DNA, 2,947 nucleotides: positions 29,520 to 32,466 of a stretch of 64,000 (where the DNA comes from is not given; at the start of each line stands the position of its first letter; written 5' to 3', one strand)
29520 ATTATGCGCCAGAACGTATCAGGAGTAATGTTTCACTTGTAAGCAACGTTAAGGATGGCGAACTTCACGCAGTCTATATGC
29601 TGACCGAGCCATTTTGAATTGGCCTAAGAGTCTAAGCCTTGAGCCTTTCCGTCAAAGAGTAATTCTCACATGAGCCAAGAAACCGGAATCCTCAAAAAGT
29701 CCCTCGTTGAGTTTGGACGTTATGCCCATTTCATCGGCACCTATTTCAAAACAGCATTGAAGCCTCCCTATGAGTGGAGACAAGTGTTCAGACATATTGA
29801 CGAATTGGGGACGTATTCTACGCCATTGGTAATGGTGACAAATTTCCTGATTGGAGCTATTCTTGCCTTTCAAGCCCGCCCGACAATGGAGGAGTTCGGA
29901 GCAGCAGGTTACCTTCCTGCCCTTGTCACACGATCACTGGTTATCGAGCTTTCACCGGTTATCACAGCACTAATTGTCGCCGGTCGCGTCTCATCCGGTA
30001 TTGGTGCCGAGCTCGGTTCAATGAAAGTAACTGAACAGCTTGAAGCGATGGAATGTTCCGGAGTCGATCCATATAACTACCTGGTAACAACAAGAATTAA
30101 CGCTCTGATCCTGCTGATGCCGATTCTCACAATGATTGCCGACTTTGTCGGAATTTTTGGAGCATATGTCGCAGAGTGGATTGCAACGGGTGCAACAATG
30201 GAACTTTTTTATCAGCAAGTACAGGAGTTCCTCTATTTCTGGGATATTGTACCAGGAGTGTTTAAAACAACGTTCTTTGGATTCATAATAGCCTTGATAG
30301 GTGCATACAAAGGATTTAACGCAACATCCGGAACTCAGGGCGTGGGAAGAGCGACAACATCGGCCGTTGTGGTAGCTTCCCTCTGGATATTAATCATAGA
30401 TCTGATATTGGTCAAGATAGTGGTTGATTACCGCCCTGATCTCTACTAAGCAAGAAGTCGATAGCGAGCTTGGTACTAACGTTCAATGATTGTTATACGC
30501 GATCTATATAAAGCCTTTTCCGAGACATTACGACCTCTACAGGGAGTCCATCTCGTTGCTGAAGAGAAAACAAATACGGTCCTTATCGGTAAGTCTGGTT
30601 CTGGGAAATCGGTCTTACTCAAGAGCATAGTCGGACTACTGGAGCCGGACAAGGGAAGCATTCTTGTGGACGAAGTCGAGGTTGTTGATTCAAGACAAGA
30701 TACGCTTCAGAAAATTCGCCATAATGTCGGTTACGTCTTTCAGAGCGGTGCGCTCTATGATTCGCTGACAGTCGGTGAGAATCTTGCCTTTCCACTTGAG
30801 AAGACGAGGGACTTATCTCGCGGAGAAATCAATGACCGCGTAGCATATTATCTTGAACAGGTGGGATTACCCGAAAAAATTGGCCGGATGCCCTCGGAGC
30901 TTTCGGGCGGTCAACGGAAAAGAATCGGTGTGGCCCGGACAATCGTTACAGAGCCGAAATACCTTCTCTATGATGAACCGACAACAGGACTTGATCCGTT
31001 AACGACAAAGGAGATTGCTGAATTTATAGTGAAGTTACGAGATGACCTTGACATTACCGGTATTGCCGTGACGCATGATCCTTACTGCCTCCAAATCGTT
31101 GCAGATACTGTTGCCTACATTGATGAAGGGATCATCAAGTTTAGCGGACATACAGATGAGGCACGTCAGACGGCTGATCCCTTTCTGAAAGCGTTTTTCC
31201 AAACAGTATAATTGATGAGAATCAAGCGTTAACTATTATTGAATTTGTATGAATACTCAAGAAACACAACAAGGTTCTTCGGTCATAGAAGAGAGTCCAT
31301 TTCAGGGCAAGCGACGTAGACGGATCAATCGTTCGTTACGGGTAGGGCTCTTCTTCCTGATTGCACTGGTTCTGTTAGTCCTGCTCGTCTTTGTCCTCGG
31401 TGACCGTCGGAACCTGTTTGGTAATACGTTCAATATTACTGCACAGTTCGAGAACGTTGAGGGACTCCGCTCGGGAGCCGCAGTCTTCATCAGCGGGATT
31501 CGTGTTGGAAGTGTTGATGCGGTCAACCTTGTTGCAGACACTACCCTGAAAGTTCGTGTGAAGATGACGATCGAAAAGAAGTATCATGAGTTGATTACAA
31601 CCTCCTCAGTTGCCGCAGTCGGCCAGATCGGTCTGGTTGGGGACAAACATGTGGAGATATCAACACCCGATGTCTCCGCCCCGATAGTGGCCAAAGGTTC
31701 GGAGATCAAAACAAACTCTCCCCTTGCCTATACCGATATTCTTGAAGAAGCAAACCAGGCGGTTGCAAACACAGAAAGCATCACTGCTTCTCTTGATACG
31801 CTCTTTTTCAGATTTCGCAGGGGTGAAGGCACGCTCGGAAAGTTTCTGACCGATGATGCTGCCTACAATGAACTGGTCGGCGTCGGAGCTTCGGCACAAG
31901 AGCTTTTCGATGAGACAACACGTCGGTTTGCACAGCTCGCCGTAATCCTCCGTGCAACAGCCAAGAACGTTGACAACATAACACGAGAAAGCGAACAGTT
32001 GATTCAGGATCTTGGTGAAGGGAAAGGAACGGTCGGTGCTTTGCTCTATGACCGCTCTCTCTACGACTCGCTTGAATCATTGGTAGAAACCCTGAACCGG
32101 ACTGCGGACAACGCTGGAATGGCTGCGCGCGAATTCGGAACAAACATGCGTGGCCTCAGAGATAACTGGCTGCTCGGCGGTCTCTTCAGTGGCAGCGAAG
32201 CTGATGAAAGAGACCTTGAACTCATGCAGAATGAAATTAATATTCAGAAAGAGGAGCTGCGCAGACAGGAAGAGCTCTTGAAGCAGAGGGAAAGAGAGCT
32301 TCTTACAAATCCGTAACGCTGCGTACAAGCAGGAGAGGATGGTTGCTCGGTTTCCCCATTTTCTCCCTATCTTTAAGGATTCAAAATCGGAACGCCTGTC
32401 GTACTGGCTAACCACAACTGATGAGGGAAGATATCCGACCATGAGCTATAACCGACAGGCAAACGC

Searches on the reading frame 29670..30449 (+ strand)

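Call 55: search_protein_families(library=pfam, proteins=[window:29670-30449:+], max_evalue=0.00001)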
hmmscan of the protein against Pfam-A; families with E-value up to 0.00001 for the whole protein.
window:29670-30449:+ (259 aa): 1 family
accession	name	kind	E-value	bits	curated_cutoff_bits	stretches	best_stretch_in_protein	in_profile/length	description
PF02405.21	MlaE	-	5.7e-72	242.2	22.5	1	40-248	2-210/212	Permease MlaE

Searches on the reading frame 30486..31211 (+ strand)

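Call 55: search_protein_families(library=pfam, proteins=[window:30486-31211:+], max_evalue=0.00001)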
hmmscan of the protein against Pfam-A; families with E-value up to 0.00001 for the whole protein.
window:30486-31211:+ (241 aa): 2 families
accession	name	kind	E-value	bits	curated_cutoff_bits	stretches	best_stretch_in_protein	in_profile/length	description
PF00005.33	ABC_tran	-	2.4e-32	112.9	25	1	18-167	1-137/137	ABC transporter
PF13304.12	AAA_21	-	1.9e-08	35.2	27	0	138-200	237-301/304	AAA domain, putative AbiEii toxin, Type IV TA system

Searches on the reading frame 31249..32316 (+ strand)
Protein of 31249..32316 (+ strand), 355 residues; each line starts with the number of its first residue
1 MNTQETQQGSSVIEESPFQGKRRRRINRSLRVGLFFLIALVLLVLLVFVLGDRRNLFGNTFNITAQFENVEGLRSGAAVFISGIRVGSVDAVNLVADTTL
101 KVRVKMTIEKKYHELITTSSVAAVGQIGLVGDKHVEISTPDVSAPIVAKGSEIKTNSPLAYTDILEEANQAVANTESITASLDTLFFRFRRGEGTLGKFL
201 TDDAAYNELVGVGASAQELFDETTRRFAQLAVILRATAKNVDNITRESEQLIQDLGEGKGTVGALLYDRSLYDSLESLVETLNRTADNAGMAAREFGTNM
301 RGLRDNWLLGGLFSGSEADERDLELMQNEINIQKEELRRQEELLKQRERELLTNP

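Call 55: search_protein_families(library=pfam, proteins=[window:31249-32316:+], max_evalue=0.00001)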
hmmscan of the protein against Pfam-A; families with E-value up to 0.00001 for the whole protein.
window:31249-32316:+ (355 aa): 1 family
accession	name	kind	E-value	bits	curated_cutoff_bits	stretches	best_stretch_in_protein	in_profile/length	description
PF02470.25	MlaD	-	9.9e-18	64.6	25.1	1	62-139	4-80/81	MlaD protein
